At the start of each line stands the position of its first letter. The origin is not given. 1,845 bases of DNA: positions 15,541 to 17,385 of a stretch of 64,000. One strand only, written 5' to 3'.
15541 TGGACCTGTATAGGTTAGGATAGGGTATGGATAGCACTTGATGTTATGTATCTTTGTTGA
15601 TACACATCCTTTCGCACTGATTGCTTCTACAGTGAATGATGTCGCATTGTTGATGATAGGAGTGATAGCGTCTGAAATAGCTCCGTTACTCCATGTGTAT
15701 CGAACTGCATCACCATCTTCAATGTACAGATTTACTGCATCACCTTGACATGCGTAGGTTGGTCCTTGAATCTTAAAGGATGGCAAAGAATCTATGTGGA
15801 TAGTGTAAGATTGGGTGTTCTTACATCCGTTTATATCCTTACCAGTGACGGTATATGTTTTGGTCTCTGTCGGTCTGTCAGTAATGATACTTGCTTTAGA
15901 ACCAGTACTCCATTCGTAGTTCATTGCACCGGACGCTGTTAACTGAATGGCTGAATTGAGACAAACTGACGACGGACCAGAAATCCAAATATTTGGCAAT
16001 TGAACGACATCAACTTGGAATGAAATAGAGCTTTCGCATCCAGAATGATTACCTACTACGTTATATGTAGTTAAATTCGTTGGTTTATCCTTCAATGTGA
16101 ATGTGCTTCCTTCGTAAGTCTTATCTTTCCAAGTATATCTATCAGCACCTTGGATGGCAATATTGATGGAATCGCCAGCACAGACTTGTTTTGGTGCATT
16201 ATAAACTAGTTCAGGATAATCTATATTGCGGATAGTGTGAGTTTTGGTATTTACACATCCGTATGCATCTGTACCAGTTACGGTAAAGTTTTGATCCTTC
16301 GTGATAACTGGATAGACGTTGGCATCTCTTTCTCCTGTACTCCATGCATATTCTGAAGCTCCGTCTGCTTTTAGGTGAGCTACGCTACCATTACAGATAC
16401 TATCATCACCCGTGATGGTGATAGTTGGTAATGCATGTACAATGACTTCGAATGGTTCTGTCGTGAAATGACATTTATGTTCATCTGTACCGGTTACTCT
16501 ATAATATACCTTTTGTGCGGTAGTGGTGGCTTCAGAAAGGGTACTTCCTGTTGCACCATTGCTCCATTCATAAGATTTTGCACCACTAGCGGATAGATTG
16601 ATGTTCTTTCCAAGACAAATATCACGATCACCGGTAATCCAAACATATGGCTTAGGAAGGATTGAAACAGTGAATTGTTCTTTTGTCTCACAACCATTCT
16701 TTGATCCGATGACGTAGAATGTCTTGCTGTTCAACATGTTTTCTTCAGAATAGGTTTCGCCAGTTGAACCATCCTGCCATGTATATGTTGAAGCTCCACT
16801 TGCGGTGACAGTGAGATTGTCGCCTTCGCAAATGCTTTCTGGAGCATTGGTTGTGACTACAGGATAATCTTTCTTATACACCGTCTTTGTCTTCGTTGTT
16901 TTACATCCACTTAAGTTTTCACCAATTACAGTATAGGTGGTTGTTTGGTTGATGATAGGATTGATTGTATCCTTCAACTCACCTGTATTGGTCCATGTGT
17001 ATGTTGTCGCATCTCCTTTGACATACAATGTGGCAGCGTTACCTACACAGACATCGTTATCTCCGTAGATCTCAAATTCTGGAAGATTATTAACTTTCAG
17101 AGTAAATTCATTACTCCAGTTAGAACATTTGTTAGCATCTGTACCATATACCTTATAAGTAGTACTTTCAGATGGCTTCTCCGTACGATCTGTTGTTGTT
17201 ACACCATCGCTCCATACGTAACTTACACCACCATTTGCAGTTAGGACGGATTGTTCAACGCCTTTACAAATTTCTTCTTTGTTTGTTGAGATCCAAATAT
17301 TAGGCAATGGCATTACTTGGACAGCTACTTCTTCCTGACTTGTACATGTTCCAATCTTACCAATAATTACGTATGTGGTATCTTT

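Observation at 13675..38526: Single 24.8-kb ORF encoding an ~8,280-aa SprB-class T9SS type-B cargo protein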

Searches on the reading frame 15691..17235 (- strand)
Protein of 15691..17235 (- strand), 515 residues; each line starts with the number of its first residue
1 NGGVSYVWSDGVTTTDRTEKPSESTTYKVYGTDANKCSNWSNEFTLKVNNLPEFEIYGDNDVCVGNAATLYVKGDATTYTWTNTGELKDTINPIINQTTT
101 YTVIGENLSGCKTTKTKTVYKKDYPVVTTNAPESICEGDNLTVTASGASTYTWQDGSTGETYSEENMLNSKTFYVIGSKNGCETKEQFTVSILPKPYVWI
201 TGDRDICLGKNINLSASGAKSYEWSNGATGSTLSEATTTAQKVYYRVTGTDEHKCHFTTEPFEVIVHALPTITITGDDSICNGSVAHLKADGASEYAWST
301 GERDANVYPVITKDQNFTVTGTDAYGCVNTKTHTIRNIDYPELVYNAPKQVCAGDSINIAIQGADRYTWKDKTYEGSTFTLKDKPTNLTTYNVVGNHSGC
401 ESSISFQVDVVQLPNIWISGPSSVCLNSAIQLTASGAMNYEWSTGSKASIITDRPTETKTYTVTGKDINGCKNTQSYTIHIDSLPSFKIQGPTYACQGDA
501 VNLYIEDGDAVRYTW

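Call 70: search_solved_structures(query=window:15691-17235:-, max_evalue=0.001, show_alignments=1)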
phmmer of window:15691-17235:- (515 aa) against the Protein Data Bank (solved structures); distinct sequences matched with E-value up to 0.001: 0.
